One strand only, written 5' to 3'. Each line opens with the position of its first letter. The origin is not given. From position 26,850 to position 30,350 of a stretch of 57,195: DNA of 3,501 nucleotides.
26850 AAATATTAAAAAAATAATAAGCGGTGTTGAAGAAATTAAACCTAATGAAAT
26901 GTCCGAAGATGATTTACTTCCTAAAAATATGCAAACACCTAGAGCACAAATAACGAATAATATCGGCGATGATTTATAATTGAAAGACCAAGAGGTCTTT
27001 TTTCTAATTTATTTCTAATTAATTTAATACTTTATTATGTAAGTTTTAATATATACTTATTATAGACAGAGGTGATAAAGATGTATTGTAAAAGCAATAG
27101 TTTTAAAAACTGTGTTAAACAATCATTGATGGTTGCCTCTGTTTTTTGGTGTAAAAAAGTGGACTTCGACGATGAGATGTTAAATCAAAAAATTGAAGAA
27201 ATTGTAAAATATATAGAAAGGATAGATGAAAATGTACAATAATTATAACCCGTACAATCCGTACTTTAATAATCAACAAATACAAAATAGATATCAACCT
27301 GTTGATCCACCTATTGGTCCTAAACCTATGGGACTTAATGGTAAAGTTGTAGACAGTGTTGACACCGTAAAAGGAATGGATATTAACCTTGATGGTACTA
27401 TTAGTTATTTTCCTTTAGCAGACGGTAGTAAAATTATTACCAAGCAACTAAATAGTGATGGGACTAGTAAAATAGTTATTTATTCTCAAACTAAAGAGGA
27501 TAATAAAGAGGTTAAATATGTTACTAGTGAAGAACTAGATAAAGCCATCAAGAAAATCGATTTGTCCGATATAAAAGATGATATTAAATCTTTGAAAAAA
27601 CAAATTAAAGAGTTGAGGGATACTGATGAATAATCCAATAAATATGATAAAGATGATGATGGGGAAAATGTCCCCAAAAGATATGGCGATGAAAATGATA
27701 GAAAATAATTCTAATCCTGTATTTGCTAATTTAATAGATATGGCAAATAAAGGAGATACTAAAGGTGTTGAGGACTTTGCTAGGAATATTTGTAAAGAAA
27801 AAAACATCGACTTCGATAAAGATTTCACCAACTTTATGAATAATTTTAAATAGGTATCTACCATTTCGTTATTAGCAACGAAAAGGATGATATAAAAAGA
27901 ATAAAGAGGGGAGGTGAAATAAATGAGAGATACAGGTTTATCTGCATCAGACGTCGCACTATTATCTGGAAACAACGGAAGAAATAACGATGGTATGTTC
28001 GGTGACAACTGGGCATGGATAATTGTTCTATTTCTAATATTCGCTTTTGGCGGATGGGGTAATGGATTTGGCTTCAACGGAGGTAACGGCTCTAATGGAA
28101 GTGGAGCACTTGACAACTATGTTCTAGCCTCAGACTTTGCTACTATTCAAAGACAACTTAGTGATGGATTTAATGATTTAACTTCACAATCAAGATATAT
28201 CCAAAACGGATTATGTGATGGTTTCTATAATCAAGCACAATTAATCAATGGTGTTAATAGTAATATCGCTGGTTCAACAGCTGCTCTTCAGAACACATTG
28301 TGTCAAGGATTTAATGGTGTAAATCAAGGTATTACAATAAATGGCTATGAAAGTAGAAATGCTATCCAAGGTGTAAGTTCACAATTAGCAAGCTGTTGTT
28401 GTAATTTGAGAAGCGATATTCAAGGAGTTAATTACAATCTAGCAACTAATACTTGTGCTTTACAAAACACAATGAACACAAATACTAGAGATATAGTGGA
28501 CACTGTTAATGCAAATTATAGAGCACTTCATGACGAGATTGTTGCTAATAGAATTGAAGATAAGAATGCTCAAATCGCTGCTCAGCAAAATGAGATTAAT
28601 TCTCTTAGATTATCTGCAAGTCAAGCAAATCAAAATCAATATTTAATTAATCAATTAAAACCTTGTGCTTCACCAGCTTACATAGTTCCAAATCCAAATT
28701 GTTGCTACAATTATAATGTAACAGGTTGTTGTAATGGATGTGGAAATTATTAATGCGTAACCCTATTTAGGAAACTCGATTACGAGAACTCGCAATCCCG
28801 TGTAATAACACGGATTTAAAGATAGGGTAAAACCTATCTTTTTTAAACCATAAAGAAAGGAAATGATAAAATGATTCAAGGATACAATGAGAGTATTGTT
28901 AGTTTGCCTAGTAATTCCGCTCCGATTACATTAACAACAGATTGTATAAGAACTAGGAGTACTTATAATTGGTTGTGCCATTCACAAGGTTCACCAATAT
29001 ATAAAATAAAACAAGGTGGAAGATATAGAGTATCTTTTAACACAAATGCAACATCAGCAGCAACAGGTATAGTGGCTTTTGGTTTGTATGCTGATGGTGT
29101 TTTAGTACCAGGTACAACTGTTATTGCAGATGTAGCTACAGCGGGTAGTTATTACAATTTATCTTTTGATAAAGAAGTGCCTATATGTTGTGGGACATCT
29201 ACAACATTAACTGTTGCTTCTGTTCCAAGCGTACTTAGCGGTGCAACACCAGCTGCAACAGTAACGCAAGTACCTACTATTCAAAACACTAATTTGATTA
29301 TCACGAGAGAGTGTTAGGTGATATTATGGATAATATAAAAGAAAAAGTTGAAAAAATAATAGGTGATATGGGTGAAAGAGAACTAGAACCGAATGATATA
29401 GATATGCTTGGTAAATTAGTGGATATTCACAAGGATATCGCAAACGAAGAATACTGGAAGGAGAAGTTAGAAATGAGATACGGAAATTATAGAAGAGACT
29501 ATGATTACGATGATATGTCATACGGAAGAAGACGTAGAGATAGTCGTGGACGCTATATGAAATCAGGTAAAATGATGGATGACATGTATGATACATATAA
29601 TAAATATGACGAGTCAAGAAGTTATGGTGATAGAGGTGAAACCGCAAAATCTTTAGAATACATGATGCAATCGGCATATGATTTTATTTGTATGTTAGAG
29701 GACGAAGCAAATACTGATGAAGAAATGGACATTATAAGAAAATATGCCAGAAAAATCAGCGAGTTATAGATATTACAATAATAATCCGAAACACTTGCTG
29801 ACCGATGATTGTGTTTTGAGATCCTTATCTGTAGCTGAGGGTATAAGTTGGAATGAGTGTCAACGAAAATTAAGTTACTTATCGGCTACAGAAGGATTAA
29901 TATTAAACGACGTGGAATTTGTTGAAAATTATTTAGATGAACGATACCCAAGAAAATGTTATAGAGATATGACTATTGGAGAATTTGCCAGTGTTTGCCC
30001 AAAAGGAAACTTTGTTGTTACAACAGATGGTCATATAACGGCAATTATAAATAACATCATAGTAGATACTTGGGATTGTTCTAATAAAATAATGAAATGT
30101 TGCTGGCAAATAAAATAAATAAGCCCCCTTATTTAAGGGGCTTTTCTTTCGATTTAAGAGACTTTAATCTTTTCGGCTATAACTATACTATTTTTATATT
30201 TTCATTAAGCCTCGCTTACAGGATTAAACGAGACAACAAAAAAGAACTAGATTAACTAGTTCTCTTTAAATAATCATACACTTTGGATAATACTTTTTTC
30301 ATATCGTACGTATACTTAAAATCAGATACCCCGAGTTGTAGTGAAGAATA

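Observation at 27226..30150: Terminator-bounded accessory cassette encoding unusual surface/spore-coat-like proteins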

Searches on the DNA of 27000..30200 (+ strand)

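Call 6: search_dna_similar(query=window:27000-30200:+, collection=phages, mode=near, max_rows=30)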
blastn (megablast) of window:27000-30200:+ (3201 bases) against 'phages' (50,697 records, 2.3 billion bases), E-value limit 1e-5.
No match.
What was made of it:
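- Tried and rejected: Megablast of the cassette against 50,697 phage records found no match (call 6).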

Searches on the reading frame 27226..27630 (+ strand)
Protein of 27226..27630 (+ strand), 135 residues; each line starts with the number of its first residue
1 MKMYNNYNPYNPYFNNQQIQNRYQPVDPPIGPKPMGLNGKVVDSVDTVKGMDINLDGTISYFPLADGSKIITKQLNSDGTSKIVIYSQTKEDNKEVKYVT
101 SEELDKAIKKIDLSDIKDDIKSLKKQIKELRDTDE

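Call 4: search_protein_families(library=pfam, proteins=[window:27226-27630:+], max_evalue=1)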
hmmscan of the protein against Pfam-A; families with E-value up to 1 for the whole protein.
window:27226-27630:+ (135 aa): 1 family
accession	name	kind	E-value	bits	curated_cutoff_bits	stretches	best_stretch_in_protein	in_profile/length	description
PF14071.11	YlbD_coat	-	0.097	13.4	27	1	88-131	56-99/126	Putative coat protein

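Call 5: search_protein_families(library=phrogs, proteins=[window:27226-27630:+], max_evalue=0.1)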
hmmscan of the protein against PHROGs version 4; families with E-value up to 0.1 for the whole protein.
window:27226-27630:+ (135 aa): 3 families
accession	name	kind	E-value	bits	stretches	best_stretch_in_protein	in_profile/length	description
phrog_21718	-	unknown function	1.4e-09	39.1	1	3-125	15-149/159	-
phrog_22902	-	unknown function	0.014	15.8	1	66-123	212-270/307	-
phrog_16856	-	unknown function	0.078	14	0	107-133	48-74/77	-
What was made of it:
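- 27226..27633 (+): gp1 (133-135 aa): Tyr/Asn/Pro/Gln-rich N-terminus, a conserved small beta-rich core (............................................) and a C-terminal coiled coil. Lys-rich, so cytoplasmic in composition. phrog_21718 at E 1.4e-9 (call 5).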

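Call 7: search_protein_families(library=ncbifam, proteins=[window:27226-27630:+], max_evalue=1)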
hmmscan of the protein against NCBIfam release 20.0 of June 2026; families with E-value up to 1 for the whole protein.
window:27226-27630:+ (135 aa): 2 families
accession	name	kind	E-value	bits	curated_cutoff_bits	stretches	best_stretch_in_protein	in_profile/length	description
NF041159.1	Rham_dhyd_Thplmales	equivalog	0.011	15.2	450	1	69-129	19-79/253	L-rhamnose 1-dehydrogenase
NF005100.0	PRK06531.1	equivalog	0.02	14.8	129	1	41-110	52-120/121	preprotein translocase subunit YajC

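Call 34: search_protein_families(library=padloc, proteins=[window:27226-27630:+], max_evalue=0.1)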
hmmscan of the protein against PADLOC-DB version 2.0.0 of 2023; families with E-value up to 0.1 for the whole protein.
window:27226-27630:+ (135 aa): 0 families

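Call 62: search_solved_structures(query=A4, max_evalue=10, show_alignments=2)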
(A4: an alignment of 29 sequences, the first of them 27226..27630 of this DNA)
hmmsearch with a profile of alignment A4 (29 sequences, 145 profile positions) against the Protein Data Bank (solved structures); distinct sequences matched with E-value up to 10: 39.
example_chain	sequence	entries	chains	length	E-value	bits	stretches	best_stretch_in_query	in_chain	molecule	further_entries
3jqh_A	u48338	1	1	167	0.0022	21.1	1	94-142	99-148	C-type lectin domain family 4 member M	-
8a3k_UNK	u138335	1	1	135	0.0027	20.9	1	106-142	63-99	sc-apCC-4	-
1wpa_A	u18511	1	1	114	0.15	15.2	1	87-144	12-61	Occludin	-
6xy1_A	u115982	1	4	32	0.21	14.7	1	116-139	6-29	4-KE-4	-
4psl_A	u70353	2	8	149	0.24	14.6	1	83-141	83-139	ssDNA binding protein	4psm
2yny_A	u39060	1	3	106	0.26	14.4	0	102-137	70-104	GENERAL CONTROL PROTEIN GCN4, PUTATIVE INNER MEMBRANE PROTEIN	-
3g7c_A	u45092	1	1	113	0.31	14.2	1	87-144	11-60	Occludin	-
4r0r_A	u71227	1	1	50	0.47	13.6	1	106-141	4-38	eboIZN21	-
8qaf_A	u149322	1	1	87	0.49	13.5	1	103-141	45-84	sc-apCC-8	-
8tvi_A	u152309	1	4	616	0.53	13.4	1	114-142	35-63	Langya virus attachment glycoprotein G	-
7wu7_4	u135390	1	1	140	0.59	13.3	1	95-141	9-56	Prefoldin subunit 4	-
5j0i_A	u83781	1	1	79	0.61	13.2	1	102-139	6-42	Designed protein 2L6HC3_12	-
8a3g_A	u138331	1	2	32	0.62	13.2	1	117-142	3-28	apCC-Tet*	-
8qox_B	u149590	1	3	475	0.63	13.2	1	93-140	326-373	Conserved membrane protein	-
5u5b_A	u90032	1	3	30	0.68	13.1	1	118-143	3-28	Designed trimeric coiled coil peptide with two terpyridine side chains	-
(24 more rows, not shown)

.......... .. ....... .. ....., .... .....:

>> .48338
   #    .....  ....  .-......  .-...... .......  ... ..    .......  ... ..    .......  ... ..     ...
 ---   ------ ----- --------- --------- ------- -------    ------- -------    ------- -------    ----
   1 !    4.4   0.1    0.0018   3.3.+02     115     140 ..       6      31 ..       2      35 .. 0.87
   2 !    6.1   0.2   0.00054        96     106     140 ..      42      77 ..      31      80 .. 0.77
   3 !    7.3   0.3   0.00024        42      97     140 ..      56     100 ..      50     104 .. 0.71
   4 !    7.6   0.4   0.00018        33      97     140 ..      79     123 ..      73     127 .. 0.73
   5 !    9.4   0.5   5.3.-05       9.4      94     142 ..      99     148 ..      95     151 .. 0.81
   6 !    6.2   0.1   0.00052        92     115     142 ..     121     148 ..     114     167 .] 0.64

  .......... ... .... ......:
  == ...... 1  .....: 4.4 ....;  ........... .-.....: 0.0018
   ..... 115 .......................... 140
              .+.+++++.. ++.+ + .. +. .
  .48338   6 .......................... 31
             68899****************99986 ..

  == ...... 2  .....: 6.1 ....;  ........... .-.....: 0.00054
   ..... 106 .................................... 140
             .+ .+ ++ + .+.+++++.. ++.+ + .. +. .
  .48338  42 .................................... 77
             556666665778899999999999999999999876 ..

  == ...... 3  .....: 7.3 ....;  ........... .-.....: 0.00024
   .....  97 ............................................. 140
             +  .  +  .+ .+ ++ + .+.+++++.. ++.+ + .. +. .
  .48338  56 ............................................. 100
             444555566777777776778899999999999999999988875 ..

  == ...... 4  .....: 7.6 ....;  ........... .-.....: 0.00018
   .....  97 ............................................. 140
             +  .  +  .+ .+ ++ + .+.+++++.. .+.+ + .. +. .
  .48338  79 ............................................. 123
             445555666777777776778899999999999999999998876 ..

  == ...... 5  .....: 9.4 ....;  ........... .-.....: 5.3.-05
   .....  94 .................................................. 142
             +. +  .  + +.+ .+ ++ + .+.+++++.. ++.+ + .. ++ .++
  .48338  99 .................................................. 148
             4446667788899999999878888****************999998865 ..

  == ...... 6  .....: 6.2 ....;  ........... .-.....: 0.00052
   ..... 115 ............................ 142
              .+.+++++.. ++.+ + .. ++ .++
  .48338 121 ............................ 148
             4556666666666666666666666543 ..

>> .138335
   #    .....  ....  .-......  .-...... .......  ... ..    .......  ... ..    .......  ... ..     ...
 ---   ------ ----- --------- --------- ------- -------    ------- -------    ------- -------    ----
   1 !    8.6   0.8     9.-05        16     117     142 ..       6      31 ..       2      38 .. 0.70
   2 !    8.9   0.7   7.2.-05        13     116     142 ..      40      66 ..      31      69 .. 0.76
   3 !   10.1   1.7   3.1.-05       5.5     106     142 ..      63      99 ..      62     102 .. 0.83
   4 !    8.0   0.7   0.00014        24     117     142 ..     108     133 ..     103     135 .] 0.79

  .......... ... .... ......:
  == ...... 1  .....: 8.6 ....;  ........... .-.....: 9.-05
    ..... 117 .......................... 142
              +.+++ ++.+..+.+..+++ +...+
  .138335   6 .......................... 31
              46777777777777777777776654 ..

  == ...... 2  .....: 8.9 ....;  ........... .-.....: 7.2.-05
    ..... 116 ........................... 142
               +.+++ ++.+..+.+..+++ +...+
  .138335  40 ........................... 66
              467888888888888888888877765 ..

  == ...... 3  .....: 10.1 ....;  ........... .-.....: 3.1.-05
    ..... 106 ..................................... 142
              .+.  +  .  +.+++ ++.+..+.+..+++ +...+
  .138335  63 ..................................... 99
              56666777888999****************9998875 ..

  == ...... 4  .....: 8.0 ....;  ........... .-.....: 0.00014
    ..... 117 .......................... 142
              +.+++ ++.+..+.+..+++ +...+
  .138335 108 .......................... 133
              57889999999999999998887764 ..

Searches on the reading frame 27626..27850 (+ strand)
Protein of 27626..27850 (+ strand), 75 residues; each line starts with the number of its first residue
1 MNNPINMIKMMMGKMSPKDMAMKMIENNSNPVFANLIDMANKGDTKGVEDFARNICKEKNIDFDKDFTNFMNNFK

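Call 4: search_protein_families(library=pfam, proteins=[window:27626-27850:+], max_evalue=1)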
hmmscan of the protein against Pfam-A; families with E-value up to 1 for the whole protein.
window:27626-27850:+ (75 aa): 2 families
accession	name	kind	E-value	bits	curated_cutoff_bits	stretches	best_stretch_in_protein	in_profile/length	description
PF05527.17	TNFAIP8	-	0.01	16.2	22.5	1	7-56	10-61/181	Tumor necrosis factor alpha-induced protein 8-like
PF16937.10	T3SS_HrpK1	-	0.12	12.4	30.9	1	1-72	1-76/251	Type III secretion system translocator protein, HrpF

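Call 5: search_protein_families(library=phrogs, proteins=[window:27626-27850:+], max_evalue=0.1)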
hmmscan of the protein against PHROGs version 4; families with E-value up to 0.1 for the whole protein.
window:27626-27850:+ (75 aa): 1 family
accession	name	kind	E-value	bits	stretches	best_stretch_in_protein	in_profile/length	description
phrog_11265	-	tail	0.084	14.1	0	11-46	60-95/96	tail length tape measure protein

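Call 7: search_protein_families(library=ncbifam, proteins=[window:27626-27850:+], max_evalue=1)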
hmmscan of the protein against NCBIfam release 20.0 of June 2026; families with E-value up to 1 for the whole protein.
window:27626-27850:+ (75 aa): 1 family
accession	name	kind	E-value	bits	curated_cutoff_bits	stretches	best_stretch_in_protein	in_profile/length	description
NF012212.1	ANT_9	subfamily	0.1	11.8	340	1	9-46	187-224/249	aminoglycoside nucleotidyltransferase ANT(9)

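Call 34: search_protein_families(library=padloc, proteins=[window:27626-27850:+], max_evalue=0.1)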
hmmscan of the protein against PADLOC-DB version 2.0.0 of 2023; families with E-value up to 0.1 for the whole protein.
window:27626-27850:+ (75 aa): 1 family
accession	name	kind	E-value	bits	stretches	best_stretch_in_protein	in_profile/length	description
PDLC01278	Cas8b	-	0.0039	14.7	1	8-74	218-278/311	CAS-I-B; effector_LS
